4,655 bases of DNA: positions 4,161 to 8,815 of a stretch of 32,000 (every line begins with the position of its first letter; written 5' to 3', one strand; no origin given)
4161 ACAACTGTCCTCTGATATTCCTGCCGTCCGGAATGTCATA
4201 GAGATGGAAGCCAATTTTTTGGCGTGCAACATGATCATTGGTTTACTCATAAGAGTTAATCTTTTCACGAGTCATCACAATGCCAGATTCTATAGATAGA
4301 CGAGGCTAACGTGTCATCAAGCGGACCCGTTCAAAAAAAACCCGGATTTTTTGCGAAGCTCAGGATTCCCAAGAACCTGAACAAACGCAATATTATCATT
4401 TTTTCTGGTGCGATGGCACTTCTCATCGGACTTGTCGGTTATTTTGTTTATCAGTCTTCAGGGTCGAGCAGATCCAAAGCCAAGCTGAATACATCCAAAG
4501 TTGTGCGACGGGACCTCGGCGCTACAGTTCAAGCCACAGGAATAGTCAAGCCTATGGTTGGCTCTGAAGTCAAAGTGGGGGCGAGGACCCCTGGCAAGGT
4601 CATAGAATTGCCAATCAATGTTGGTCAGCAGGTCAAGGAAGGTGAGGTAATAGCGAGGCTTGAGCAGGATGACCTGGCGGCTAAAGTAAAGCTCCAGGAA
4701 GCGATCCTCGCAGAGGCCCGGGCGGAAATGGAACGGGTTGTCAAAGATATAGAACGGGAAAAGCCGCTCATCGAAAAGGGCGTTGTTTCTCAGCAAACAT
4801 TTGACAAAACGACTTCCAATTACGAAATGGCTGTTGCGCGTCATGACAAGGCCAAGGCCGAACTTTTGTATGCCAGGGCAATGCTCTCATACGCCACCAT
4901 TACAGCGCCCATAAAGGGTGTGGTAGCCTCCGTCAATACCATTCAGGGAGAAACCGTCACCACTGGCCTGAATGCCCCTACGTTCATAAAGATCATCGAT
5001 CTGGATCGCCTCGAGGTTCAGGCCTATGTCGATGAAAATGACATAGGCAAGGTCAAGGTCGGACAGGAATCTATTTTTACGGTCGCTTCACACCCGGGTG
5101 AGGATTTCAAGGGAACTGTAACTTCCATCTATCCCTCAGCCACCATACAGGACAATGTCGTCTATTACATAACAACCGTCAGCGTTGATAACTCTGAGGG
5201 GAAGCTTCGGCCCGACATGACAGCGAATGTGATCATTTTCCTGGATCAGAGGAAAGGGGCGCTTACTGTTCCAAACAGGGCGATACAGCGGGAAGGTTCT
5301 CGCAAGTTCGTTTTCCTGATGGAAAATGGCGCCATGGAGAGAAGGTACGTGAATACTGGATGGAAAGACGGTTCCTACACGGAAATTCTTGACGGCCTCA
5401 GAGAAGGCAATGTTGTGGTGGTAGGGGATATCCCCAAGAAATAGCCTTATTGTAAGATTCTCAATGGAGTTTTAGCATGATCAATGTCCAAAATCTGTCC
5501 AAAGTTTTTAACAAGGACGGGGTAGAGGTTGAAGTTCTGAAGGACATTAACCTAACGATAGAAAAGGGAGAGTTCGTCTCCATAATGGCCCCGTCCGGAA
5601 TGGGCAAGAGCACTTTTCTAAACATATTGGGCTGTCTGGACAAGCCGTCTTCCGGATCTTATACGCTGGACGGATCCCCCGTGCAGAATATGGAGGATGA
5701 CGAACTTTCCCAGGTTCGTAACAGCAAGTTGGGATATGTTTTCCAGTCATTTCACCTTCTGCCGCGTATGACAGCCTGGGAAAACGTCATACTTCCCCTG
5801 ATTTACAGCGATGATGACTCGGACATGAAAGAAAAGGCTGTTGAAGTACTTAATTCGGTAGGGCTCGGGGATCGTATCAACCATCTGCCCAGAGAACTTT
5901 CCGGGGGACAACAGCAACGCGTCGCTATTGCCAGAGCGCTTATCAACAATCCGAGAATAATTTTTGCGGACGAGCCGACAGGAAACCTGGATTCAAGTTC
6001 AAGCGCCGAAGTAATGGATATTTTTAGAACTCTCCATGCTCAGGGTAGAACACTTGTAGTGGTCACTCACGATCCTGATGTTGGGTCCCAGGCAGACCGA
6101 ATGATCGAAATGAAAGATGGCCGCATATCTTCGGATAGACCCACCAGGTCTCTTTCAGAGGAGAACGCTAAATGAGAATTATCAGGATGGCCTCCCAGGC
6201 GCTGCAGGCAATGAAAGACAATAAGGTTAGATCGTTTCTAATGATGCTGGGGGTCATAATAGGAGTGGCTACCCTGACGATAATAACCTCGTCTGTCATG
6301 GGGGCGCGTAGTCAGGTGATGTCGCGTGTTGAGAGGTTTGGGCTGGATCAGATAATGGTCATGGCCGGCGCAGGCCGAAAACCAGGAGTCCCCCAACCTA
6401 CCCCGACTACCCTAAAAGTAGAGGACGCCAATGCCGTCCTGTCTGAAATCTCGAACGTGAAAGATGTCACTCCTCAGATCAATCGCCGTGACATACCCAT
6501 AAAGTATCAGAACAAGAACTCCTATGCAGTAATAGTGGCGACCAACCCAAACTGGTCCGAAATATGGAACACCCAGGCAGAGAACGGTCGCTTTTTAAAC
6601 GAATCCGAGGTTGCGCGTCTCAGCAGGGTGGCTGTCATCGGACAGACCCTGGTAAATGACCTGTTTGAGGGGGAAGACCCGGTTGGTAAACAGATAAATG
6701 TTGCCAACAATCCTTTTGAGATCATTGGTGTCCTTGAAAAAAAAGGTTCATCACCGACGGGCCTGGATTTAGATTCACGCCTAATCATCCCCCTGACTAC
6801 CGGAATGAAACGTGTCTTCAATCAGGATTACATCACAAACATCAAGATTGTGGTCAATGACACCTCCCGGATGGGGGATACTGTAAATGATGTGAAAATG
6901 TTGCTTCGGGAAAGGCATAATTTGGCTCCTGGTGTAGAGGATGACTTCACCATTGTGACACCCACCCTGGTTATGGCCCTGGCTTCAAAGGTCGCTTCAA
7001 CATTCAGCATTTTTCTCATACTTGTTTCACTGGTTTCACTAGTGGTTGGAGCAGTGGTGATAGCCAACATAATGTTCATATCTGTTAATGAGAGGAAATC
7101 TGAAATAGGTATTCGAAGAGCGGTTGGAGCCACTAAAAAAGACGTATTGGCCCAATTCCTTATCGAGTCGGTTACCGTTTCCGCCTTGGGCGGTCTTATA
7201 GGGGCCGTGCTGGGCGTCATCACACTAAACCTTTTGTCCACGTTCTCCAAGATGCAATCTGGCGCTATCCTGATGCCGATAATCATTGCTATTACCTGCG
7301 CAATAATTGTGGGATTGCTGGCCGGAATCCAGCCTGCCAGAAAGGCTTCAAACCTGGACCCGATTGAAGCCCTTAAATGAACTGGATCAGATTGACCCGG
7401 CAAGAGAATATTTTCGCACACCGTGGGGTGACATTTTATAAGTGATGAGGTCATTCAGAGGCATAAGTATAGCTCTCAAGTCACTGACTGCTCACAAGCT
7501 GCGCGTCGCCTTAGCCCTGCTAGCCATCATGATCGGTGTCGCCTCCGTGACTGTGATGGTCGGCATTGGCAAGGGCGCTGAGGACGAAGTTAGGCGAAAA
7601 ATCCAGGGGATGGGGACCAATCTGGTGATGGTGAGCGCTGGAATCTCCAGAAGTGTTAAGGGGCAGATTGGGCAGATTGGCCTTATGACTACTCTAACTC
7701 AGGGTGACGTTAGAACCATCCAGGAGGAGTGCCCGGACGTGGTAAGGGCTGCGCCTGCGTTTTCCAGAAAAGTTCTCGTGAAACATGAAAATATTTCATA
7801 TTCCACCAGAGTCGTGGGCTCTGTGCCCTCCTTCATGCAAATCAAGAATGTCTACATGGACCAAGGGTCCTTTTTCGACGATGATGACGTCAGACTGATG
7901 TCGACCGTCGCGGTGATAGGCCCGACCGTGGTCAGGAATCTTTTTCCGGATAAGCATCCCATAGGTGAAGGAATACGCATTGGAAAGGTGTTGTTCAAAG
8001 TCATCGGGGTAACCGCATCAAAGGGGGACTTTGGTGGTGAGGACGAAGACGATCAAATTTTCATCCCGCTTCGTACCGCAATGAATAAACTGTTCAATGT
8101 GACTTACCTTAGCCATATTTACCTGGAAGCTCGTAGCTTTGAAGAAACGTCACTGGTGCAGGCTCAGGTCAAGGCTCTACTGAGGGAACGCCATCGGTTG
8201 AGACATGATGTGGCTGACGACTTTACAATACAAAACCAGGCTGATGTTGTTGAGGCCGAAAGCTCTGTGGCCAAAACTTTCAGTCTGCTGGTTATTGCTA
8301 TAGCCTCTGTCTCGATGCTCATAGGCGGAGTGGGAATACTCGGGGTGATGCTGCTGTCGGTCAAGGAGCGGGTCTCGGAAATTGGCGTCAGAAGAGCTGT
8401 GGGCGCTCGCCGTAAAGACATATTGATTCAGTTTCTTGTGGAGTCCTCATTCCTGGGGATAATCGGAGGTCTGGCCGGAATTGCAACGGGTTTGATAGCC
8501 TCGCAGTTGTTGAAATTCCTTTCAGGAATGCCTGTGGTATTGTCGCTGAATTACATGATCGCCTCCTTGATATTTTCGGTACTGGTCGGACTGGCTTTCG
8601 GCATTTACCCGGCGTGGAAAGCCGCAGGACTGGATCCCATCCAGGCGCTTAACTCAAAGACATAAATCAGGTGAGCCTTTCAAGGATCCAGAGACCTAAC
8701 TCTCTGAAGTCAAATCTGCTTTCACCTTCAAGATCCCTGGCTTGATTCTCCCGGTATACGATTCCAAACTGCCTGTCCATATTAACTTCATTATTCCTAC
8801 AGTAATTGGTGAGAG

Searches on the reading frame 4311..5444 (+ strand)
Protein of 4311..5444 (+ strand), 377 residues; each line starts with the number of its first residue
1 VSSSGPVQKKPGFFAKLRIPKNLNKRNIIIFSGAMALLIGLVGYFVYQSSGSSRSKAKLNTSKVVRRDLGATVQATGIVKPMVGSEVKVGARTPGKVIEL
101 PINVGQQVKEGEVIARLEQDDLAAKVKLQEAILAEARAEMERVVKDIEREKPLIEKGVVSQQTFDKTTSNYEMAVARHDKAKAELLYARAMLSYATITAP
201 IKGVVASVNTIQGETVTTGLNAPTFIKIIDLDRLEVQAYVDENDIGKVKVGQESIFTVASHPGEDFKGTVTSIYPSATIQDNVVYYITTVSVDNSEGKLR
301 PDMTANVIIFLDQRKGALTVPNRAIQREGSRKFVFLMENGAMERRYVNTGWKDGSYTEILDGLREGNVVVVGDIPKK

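Call 12: search_protein_families(library=pfam, proteins=[window:4311-5444:+], max_evalue=0.001)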
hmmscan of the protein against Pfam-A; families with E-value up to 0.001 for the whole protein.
window:4311-5444:+ (377 aa): 4 families
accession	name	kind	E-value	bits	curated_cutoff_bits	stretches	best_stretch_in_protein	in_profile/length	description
PF16576.10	HlyD_D23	-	1.9e-24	86.6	30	1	69-305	2-214/214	Barrel-sandwich domain of CusB or HlyD membrane-fusion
PF13437.12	HlyD_3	-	4e-17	63.3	22.2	1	196-300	1-104/106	HlyD family secretion protein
PF13533.13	Biotin_lipoyl_2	-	3.2e-07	30.4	29.8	1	87-118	1-32/32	Biotin-lipoyl like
PF00364.28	Biotin_lipoyl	-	6e-06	26.4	22.1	0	81-123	6-42/73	Biotin-requiring enzyme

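Call 86: search_protein_families(library=ncbifam, proteins=[window:4311-5444:+], max_evalue=0.00001)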
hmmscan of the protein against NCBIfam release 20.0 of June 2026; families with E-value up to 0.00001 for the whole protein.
window:4311-5444:+ (377 aa): 20 families
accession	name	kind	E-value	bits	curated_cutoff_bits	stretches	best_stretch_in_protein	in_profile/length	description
TIGR01730.1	RND_mfp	subfamily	2.4e-61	207.5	94.9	1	61-372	3-308/322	efflux RND transporter periplasmic adaptor subunit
NF008606.0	PRK11578.1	equivalog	1.4e-49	169.2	342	1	36-374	14-365/371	macrolide transporter subunit MacA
TIGR00999.1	8a0102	subfamily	1.6e-40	138.9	319.3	1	105-372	1-265/271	CzcB/NccB family metal efflux transporter periplasmic adaptor subunit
NF033138.2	RND-peri-MexC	equivalog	2.9e-29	102.4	625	1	31-373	9-359/375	MexC family multidrug efflux RND transporter periplasmic adaptor subunit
NF008589.1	PRK11556.1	equivalog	9.8e-22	77.4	391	1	72-373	72-375/392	MdtA/MuxA family multidrug efflux RND transporter periplasmic adaptor subunit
NF045680.1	DiMtlExpIhpB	equivalog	4.2e-21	75.3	450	1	192-370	135-307/326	divalent metal ion exporter adaptor subunit IhpB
NF045904.1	RND-peri-MexE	equivalog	8.5e-19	67.7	714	1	50-242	29-215/390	multidrug efflux RND transporter periplasmic adaptor subunit MexE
TIGR00998.1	8a0101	subfamily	5.1e-18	65.1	390.8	2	180-276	190-284/334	EmrA/EmrK family multidrug efflux transporter periplasmic adaptor subunit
NF007785.0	PRK10476.1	equivalog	8.8e-18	64.2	376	1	168-273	182-284/347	multidrug transporter subunit MdtN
NF007132.1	PRK09578.1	equivalog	7.8e-17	61.1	512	1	71-224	52-201/396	MexX/AxyX family multidrug efflux RND transporter periplasmic adaptor subunit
TIGR01843.1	type_I_hlyD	subfamily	1e-15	57.7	208.65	1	161-314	237-401/422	HlyD family type I secretion periplasmic adaptor subunit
NF002939.0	PRK03598.1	equivalog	3.7e-13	49.4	393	1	174-278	184-285/332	secretion protein HlyD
NF038010.1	ABC_adapt_DarC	equivalog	3.9e-13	48.9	450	1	195-371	231-402/417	darobactin export ABC transporter periplasmic adaptor subunit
TIGR02971.1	heterocyst_DevB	subfamily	2.3e-12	47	129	1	130-274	148-279/327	ABC exporter membrane fusion protein, DevB family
NF007850.1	PRK10559.1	equivalog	3.6e-12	46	400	1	94-314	48-263/303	p-hydroxybenzoic acid efflux pump subunit AaeA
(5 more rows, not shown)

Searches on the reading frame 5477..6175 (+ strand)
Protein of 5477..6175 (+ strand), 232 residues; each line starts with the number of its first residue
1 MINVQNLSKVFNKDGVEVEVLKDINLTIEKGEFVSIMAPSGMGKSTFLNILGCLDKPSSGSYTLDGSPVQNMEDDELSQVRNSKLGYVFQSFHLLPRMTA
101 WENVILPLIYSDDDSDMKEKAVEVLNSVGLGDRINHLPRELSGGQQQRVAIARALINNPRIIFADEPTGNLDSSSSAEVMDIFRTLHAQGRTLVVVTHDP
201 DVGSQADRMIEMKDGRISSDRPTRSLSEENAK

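Call 12: search_protein_families(library=pfam, proteins=[window:5477-6175:+], max_evalue=0.001)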
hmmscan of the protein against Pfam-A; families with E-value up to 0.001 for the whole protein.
window:5477-6175:+ (232 aa): 2 families
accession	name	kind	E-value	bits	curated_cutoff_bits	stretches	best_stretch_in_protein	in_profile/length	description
PF00005.33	ABC_tran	-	3.1e-34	118.9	25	1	21-168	1-136/137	ABC transporter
PF13304.12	AAA_21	-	0.00039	21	27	0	124-200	221-300/304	AAA domain, putative AbiEii toxin, Type IV TA system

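Call 86: search_protein_families(library=ncbifam, proteins=[window:5477-6175:+], max_evalue=0.00001)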
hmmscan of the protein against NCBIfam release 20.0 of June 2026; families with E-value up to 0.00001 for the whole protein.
window:5477-6175:+ (232 aa): 188 families (the best 25 are shown)
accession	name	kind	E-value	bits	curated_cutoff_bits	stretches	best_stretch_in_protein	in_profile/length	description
NF007826.0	PRK10535.1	equivalog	1.7e-79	267.8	966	1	2-227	5-231/648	macrolide ABC transporter ATP-binding protein/permease MacB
TIGR02211.1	LolD_lipo_ex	equivalog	9.2e-72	241.1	307.75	1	1-218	1-220/221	lipoprotein-releasing ABC transporter ATP-binding protein LolD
NF038007.1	ABC_ATP_DarD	equivalog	8.7e-71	237.9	375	1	1-217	1-218/218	darobactin export ABC transporter ATP-binding protein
NF008639.0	PRK11629.1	equivalog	2.2e-64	217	360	1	2-219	7-226/234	lipoprotein-releasing ABC transporter ATP-binding protein LolD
TIGR03608.1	L_ocin_972_ABC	subfamily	1e-63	214.6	254.85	1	5-212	2-206/206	putative bacteriocin export ABC transporter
TIGR02982.1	heterocyst_DevA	subfamily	1.9e-62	210.7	295.8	1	2-217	2-219/220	ABC exporter ATP-binding subunit, DevA family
TIGR02673.1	FtsE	equivalog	2.3e-62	210.5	264.85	1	1-215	1-213/214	cell division ATP-binding protein FtsE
NF007879.0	PRK10584.1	equivalog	4.5e-59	199.9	336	1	2-218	7-225/228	putative ABC transporter ATP-binding protein YbbA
NF007027.0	PRK09493.1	equivalog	1.2e-54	185.2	379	1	1-228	1-225/240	glutamine ABC transporter ATP-binding protein GlnQ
TIGR02315.1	ABC_phnC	equivalog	6.5e-54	182.9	266.1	1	1-230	1-237/243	phosphonate ABC transporter ATP-binding protein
NF040933.2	ABC_arch_GlcV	equivalog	6.3e-53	179.9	450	1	2-217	3-220/357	glucose ABC transporter ATP-binding protein GlcV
TIGR01186.1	proV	subfamily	5.1e-50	170.6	326.6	1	17-217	6-208/363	betaine/proline/choline family ABC transporter ATP-binding protein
NF008428.0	PRK11264.1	equivalog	5.3e-48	163.4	406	1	1-226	3-231/250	L-cystine ABC transporter ATP-binding protein TcyN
NF006987.0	PRK09452.1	equivalog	2.6e-45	154.7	482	1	2-230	18-239/378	spermidine/putrescine ABC transporter ATP-binding protein PotA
TIGR02314.1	ABC_MetN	equivalog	4.8e-45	154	499.7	1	1-205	1-206/343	methionine ABC transporter ATP-binding protein MetN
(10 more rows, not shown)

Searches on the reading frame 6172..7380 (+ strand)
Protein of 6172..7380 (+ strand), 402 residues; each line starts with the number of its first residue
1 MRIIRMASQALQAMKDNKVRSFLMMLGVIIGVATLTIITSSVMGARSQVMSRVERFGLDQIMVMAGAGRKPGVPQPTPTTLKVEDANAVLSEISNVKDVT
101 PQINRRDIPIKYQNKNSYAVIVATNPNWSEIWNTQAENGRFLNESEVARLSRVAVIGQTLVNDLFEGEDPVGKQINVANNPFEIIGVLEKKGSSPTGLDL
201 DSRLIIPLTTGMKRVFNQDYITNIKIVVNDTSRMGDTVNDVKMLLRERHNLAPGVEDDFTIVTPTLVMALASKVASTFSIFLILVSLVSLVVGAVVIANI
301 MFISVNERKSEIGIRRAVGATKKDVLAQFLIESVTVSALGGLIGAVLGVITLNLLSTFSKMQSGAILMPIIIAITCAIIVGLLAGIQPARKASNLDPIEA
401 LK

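Call 12: search_protein_families(library=pfam, proteins=[window:6172-7380:+], max_evalue=0.001)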
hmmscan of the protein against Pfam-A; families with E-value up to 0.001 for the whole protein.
window:6172-7380:+ (402 aa): 2 families
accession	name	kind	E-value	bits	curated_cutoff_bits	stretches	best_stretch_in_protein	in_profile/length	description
PF12704.14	MacB_PCD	-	9e-39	134.3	27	1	21-242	1-205/207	MacB-like periplasmic core domain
PF02687.27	FtsX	-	1.6e-20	73.8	25.5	1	284-397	2-120/120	FtsX-like permease C-terminal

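Call 86: search_protein_families(library=ncbifam, proteins=[window:6172-7380:+], max_evalue=0.00001)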
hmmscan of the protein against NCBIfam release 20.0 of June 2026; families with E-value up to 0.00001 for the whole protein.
window:6172-7380:+ (402 aa): 8 families
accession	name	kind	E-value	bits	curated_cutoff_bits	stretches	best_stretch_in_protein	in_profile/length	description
NF007826.0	PRK10535.1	equivalog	1.2e-60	205.5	966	1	9-401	260-645/648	macrolide ABC transporter ATP-binding protein/permease MacB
TIGR03434.1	ADOP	subfamily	5e-34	117.5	622.3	1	17-402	413-801/803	ADOP family duplicated permease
TIGR02212.1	lolCE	equivalog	2.6e-13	49.7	362.45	1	17-402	17-409/411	lipoprotein-releasing ABC transporter permease subunit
NF038346.1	FtsX_actino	exception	9.7e-09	35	250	1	277-362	178-265/308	permease-like cell division protein FtsX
NF008357.0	PRK11146.1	exception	3.9e-07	29.3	439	0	281-356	273-347/414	lipoprotein-releasing ABC transporter permease subunit LolE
NF008076.0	PRK10814.1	exception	1.4e-06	27.6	473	1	283-402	269-397/399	lipoprotein-releasing ABC transporter permease subunit LolC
TIGR01185.1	devC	equivalog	2.3e-06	26.9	290.35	1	278-383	257-355/380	ABC transporter permease DevC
NF041854.1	ABC_perm_YbbP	equivalog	8.6e-06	23.9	999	1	279-399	241-366/806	putative ABC transporter permease subunit YbbP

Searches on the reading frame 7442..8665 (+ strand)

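Call 12: search_protein_families(library=pfam, proteins=[window:7442-8665:+], max_evalue=0.001)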
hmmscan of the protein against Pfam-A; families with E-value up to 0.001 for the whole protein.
window:7442-8665:+ (407 aa): 2 families
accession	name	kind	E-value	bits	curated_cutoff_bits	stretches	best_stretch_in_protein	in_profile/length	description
PF12704.14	MacB_PCD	-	1.3e-40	140.3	27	1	23-245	2-206/207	MacB-like periplasmic core domain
PF02687.27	FtsX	-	1.1e-19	71.1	25.5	1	286-399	2-120/120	FtsX-like permease C-terminal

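Call 86: search_protein_families(library=ncbifam, proteins=[window:7442-8665:+], max_evalue=0.00001)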
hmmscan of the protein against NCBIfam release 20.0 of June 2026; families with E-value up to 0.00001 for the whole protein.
window:7442-8665:+ (407 aa): 4 families
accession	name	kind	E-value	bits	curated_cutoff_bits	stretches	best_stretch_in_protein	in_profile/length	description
NF007826.0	PRK10535.1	equivalog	7.4e-62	209.5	966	1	7-404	257-646/648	macrolide ABC transporter ATP-binding protein/permease MacB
TIGR03434.1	ADOP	subfamily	4.8e-37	127.5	622.3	1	128-404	533-801/803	ADOP family duplicated permease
TIGR02212.1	lolCE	equivalog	3.2e-13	49.4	362.45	1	23-405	25-410/411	lipoprotein-releasing ABC transporter permease subunit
NF008076.0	PRK10814.1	exception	2.3e-07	30.2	473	1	283-404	273-397/399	lipoprotein-releasing ABC transporter permease subunit LolC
